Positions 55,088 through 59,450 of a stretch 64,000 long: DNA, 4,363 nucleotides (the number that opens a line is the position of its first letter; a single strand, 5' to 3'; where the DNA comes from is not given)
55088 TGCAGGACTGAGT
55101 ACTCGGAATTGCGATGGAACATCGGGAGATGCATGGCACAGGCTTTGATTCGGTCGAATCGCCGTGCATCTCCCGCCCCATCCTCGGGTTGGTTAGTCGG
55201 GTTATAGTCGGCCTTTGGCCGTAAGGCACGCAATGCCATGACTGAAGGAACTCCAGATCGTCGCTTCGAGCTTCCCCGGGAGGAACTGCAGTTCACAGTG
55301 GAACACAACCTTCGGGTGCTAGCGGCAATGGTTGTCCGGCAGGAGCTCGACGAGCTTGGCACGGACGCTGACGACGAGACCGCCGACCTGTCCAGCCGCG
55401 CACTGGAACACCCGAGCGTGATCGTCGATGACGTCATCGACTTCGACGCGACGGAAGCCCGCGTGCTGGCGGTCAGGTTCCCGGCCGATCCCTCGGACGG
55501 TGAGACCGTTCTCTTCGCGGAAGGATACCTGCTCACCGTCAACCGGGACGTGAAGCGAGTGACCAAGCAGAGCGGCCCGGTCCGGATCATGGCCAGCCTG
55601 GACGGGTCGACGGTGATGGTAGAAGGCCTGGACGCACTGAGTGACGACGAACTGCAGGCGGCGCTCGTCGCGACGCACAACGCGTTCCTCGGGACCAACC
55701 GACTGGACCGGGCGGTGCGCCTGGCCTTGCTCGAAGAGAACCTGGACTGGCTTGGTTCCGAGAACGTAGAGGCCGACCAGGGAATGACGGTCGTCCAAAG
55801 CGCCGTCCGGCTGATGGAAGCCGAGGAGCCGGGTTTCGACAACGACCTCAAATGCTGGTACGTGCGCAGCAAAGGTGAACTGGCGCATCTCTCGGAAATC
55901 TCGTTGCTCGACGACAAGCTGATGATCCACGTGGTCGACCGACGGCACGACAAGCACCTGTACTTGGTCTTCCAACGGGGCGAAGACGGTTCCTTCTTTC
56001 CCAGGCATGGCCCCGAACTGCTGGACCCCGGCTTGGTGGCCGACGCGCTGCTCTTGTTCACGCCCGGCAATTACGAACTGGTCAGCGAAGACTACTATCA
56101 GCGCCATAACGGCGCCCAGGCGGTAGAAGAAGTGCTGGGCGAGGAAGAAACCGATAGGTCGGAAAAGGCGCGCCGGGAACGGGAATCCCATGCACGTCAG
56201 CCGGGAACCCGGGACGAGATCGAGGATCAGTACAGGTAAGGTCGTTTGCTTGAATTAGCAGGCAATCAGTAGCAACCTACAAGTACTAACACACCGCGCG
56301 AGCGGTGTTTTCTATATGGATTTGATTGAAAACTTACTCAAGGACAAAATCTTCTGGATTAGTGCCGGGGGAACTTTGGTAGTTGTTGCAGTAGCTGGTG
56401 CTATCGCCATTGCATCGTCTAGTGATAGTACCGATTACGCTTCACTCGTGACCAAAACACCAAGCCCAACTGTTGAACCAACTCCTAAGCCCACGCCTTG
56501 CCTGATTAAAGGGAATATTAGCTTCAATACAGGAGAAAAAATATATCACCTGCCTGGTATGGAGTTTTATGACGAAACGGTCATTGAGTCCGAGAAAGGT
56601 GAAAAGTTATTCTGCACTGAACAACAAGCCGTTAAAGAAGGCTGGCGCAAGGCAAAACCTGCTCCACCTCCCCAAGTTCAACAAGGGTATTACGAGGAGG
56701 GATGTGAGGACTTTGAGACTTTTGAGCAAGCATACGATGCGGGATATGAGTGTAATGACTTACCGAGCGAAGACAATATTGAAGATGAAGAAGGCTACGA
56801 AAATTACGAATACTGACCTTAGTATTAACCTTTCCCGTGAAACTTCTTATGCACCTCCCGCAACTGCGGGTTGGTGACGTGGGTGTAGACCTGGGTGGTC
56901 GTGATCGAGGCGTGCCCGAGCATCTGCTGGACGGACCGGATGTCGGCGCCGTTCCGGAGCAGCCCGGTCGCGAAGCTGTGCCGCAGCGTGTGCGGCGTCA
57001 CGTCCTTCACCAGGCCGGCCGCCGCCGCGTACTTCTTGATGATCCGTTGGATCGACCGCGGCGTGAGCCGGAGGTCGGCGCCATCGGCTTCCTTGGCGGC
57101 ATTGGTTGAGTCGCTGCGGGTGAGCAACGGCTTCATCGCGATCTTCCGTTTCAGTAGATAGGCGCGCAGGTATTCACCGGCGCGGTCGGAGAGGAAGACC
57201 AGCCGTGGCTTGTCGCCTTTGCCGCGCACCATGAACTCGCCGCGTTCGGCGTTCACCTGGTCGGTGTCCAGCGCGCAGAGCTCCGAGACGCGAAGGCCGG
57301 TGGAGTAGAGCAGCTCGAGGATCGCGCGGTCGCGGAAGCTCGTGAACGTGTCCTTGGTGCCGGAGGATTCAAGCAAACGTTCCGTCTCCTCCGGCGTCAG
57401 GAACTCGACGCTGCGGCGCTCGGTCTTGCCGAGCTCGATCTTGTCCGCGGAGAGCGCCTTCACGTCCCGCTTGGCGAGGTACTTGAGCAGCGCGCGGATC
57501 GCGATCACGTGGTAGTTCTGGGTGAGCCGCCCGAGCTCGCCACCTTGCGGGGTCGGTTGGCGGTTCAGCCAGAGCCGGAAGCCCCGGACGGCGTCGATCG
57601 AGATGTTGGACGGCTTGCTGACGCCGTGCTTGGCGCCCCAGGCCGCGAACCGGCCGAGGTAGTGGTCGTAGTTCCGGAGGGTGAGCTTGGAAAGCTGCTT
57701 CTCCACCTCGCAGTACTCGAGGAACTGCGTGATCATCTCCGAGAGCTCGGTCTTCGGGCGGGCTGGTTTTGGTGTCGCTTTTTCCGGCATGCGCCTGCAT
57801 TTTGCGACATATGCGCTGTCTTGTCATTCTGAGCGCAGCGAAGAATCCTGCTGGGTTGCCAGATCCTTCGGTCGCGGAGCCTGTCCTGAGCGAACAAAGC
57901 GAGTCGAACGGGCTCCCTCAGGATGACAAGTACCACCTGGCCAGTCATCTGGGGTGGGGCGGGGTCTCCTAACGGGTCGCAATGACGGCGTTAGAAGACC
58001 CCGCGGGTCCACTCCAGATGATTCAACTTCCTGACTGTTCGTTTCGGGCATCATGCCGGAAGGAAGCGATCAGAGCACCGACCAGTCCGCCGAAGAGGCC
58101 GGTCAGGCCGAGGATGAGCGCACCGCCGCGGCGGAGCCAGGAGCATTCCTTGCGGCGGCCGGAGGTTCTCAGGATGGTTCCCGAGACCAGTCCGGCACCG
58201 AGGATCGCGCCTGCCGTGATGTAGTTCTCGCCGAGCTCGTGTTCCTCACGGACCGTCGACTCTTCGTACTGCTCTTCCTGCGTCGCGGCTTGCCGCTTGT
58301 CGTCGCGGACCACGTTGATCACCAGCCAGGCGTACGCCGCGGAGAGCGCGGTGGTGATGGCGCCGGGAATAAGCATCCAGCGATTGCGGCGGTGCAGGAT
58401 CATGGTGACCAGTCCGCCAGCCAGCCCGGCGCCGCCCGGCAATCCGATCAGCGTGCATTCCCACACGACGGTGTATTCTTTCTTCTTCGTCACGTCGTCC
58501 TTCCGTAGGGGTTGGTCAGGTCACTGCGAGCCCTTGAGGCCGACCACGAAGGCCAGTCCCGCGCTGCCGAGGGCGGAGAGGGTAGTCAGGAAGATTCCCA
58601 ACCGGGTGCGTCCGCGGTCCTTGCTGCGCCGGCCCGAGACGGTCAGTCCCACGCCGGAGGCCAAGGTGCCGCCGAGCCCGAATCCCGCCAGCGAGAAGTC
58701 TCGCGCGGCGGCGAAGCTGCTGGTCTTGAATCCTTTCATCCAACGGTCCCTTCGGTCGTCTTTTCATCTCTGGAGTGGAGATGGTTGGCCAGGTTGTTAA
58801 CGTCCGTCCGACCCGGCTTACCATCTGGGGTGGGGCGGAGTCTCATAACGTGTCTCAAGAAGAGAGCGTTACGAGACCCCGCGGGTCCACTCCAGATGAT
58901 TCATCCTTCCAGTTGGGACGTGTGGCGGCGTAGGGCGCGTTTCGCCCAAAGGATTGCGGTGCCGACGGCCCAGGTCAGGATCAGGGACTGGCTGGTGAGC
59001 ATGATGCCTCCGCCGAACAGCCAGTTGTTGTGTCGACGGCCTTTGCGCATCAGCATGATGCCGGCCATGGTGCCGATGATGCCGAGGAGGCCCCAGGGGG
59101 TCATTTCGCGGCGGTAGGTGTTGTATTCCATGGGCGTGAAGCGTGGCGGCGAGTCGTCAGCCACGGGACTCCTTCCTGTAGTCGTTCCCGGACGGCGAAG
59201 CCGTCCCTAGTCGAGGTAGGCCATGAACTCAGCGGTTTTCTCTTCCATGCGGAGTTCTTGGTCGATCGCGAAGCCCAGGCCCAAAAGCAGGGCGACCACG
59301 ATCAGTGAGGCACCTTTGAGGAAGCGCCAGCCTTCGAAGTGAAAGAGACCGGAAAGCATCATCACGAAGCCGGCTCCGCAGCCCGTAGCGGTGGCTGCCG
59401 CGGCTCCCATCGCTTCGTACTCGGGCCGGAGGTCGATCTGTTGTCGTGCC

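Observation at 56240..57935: Strongly AT-rich secreted-protein gene sitting directly against a tyrosine recombinase gene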

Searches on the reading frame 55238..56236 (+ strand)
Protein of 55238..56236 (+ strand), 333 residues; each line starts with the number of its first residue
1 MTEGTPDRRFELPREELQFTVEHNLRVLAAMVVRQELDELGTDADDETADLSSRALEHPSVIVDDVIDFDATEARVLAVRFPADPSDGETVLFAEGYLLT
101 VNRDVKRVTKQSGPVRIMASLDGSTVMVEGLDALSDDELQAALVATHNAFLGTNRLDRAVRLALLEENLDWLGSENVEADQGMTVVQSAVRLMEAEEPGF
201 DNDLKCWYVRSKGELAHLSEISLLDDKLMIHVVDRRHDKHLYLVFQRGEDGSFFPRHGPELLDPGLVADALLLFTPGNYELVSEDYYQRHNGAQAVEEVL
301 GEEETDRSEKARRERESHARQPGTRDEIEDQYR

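Call 4: search_protein_families(library=pfam, proteins=[window:55238-56236:+], max_evalue=1)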
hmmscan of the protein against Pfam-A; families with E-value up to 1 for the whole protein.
window:55238-56236:+ (333 aa): 1 family
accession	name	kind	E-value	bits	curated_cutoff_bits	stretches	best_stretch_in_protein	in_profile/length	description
PF18974.5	DUF5710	-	0.2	11.9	26.5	1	200-219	21-40/44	Domain of unknown function (DUF5710)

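Call 5: search_protein_families(library=ncbifam, proteins=[window:55238-56236:+], max_evalue=1)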
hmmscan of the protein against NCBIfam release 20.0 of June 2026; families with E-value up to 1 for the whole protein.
window:55238-56236:+ (333 aa): 0 families

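Call 93: search_protein_families(library=phrogs, proteins=[window:55238-56236:+], max_evalue=0.001)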
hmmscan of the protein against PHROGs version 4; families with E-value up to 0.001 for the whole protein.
window:55238-56236:+ (333 aa): 0 families

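Call 94: search_protein_families(library=padloc, proteins=[window:55238-56236:+], max_evalue=0.001)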
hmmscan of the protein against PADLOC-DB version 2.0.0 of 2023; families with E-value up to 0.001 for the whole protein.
window:55238-56236:+ (333 aa): 0 families
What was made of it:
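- Tried and rejected: PADLOC for the window protein and its 333-aa neighbour: no hits (call 94).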

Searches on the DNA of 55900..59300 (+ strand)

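Call 70: search_rna_families(source=window, start=55900, end=59300, threshold=evalue, max_evalue=1)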
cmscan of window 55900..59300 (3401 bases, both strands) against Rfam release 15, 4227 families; matches with E-value up to 1: 2.
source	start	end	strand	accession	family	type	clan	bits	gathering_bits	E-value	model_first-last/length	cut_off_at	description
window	57945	58021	+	RF03889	mir-4776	Gene; miRNA;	-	31.3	97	0.0026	1-80/80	no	mir-4776 microRNA precursor family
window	57945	58021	-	RF03889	mir-4776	Gene; miRNA;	-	28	97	0.019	1-80/80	no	mir-4776 microRNA precursor family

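Call 98: search_dna_similar(query=window:56200-56920:+, collection=plasmids, mode=distant, max_rows=8)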
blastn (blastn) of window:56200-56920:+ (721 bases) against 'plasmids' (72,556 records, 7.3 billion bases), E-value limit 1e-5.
Records with a match: 1; places in all: 1; records where one place covers at least 80% of the query: 0.
Best place of each record, by identity: 80-90% 1.
By first word of the organism name: Mesobacillus 1.
By predicted mobility (MOB-suite, as given by PLSDB): non-mobilizable 1.
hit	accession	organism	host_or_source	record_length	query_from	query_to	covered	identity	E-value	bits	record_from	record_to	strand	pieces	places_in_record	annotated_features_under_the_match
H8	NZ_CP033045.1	Mesobacillus foraminis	cell culture,Red Sea lagoons-Mangrove ...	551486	306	379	10%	80.0%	3e-6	62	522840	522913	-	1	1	hypothetical protein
